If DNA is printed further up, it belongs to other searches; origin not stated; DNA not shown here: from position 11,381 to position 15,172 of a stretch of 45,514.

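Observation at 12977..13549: Isoleucyl-tRNA synthetase with an internal, apparently intact histidine-phosphatase (PGAM-like) domain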

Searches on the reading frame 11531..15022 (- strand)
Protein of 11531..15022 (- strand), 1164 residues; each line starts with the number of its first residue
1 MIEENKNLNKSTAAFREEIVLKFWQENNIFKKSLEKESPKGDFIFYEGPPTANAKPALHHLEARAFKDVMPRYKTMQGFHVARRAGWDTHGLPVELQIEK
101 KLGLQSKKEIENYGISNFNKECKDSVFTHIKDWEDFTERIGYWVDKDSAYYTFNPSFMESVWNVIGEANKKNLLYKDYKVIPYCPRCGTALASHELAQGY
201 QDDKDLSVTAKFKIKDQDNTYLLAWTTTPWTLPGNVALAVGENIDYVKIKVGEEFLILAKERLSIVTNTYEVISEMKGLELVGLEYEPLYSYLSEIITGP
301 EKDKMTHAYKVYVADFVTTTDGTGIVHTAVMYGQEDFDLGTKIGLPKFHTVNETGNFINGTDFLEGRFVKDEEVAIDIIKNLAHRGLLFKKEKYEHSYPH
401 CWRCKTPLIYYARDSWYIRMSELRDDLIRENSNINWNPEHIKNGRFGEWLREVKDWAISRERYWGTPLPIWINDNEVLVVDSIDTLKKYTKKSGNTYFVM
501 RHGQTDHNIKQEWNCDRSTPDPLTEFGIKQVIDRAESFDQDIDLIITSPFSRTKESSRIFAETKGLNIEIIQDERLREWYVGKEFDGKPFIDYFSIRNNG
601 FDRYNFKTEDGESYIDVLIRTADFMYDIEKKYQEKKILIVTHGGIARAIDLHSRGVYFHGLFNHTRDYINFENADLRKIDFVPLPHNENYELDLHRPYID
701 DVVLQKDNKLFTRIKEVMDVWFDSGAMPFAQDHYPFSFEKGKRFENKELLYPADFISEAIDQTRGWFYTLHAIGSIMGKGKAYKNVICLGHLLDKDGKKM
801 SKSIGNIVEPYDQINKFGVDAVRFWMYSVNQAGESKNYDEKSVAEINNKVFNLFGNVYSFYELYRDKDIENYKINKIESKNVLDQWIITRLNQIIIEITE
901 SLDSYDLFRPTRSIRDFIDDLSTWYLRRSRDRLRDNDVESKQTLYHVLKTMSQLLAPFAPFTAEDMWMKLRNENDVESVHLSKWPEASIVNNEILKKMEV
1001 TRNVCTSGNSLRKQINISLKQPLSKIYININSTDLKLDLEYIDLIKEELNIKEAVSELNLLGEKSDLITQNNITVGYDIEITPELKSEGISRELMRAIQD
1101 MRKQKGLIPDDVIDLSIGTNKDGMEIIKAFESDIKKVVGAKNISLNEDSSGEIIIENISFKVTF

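Call 3: search_protein_families(library=pfam, proteins=[window:11531-15022:-], max_evalue=0.01)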
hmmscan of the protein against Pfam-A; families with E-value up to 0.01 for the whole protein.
window:11531-15022:- (1164 aa): 6 families
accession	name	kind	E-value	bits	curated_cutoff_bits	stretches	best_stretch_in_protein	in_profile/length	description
PF00133.28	tRNA-synt_1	-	7.4e-113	377.9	22.7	2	20-491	2-268/414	tRNA synthetases class I (I, L, M and V)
PF08264.19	Anticodon_1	-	5.9e-34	117.5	25.1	1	884-1026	1-147/148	Anticodon-binding domain of tRNA ligase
PF00300.27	His_Phos_1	-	2.7e-26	92.9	21.7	1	498-657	2-162/194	Histidine phosphatase superfamily (branch 1)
PF09334.17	tRNA-synt_1g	-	4.2e-19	69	20.1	3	769-857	301-386/391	tRNA synthetases class I (M)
PF19302.4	DUF5915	-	5.1e-16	59.2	27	1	1012-1156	46-184/195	Domain of unknown function (DUF5915)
PF01406.26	tRNA-synt_1e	-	0.0018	18.1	27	1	792-844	246-297/301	tRNA synthetases class I (C) catalytic domain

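Call 4: search_protein_families(library=ncbifam, proteins=[window:11531-15022:-], max_evalue=0.01)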
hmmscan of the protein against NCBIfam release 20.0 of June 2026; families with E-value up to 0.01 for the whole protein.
window:11531-15022:- (1164 aa): 28 families (the best 25 are shown)
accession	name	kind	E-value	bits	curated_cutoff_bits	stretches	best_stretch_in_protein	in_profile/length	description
TIGR00392.1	ileS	equivalog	6e-262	871.7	621.4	2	11-502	6-512/861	isoleucine--tRNA ligase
NF000257.1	MupA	exception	2.7e-238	793.5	1900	3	20-474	12-455/1024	mupirocin-resistant isoleucine--tRNA ligase MupA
NF000258.1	MupB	exception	1.6e-232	774.5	1900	3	16-472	8-457/1033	mupirocin-resistant isoleucine--tRNA ligase MupB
TIGR00422.1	valS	equivalog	6e-112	375.2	612.1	3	707-1065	440-791/863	valine--tRNA ligase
NF009687.0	PRK13208.1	equivalog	3.3e-109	366.2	738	3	706-1054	447-786/801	valine--tRNA ligase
NF004349.1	PRK05729.1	equivalog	2.5e-94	317.2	704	3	707-1103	430-820/860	valine--tRNA ligase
NF040702.1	ileS_w_GNAT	exception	1.1e-93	314.7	1999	3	12-255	18-274/1100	isoleucine--tRNA ligase, N-acetyltransferase domain-containing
NF011492.0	PRK14900.1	equivalog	1e-64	218.9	1783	3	712-1082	451-821/1044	valine--tRNA ligase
NF000540.1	alt_ValS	exception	2.3e-53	181.4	900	3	711-1035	492-807/827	valine--tRNA ligase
NF008957.0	PRK12300.1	subfamily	2.2e-52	178.2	677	2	787-1061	614-862/946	leucine--tRNA ligase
TIGR00395.1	leuS_arch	equivalog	6e-49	166.8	648.5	2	751-1056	572-856/938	leucine--tRNA ligase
TIGR00396.1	leuS_bact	equivalog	3e-30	105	548.4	3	797-995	603-784/843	leucine--tRNA ligase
TIGR00398.1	metG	equivalog_domain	1.7e-25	89.8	336.35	3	782-979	311-510/530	methionine--tRNA ligase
TIGR03162.1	ribazole_cobC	equivalog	6.6e-21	74.5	162.9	1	499-665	3-167/176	alpha-ribazole phosphatase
NF008900.0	PRK12267.1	equivalog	1.7e-20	73.1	598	1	781-986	282-493/648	methionine--tRNA ligase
NF038349.1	dPGM_arch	equivalog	5.7e-12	45.9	225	1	499-644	3-139/194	2,3-diphosphoglycerate-dependent phosphoglycerate mutase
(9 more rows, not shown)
